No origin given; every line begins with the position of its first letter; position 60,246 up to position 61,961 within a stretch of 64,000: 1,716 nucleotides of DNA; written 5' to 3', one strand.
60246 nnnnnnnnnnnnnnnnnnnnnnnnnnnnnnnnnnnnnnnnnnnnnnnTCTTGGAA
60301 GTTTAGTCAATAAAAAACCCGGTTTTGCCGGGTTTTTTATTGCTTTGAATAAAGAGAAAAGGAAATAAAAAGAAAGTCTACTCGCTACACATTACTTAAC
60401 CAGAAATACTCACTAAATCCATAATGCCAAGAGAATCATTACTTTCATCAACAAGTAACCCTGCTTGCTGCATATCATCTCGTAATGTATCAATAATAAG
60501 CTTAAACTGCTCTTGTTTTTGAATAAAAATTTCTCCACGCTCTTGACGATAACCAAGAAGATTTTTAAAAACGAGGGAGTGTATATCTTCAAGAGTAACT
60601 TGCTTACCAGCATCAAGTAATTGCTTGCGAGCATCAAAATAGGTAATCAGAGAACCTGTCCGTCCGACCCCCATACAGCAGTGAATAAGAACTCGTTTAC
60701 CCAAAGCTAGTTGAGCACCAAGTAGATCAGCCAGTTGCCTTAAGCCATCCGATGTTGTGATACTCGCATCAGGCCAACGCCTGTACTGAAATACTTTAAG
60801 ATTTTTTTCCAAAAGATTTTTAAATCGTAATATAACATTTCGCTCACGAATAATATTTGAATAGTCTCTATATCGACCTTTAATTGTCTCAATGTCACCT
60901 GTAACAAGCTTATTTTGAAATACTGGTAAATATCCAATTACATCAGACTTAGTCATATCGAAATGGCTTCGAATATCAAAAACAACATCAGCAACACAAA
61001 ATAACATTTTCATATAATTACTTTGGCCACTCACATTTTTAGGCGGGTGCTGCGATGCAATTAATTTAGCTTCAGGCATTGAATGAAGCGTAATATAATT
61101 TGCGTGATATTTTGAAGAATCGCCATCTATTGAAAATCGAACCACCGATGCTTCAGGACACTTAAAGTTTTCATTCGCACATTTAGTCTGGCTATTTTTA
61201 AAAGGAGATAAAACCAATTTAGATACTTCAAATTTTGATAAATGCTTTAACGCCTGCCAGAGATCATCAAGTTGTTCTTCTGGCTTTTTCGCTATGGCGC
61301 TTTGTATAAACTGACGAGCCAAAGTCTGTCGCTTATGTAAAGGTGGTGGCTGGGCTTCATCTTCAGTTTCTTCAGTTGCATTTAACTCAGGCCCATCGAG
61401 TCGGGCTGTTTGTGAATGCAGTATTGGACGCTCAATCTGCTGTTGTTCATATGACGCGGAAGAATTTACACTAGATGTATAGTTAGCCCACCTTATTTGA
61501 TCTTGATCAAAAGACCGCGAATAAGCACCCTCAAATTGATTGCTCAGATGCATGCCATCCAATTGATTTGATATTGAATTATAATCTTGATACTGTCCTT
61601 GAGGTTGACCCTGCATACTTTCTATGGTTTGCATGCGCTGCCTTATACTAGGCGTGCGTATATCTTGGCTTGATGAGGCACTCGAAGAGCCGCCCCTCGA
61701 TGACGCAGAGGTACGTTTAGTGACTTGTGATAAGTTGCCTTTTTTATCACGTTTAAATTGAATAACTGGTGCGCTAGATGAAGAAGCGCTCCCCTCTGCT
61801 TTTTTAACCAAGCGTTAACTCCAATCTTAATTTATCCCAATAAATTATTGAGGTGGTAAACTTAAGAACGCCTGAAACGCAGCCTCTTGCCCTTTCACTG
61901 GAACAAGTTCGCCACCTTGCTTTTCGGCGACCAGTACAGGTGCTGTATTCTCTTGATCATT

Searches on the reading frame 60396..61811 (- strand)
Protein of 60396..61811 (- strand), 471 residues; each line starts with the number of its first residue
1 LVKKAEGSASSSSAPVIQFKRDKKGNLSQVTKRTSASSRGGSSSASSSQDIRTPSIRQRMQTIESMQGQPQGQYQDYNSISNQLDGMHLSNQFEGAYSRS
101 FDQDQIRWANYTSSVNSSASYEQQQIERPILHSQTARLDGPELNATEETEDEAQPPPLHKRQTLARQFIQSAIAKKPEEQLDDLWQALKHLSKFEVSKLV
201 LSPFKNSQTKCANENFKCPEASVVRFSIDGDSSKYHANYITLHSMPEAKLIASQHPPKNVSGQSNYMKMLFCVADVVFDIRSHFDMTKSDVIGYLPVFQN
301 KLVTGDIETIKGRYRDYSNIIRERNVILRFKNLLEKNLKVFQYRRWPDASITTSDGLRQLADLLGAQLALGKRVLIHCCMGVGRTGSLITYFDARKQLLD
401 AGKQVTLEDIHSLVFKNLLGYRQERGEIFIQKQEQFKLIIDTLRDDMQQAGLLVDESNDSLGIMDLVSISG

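Call 105: search_protein_families(library=pfam, proteins=[window:60396-61811:-], max_evalue=0.00001)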
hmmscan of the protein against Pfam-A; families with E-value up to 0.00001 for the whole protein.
window:60396-61811:- (471 aa): 1 family
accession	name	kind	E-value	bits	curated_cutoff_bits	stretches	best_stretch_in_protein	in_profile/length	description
PF00102.32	Y_phosphatase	-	1.5e-15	57.9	20.9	1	208-442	2-231/234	Protein-tyrosine phosphatase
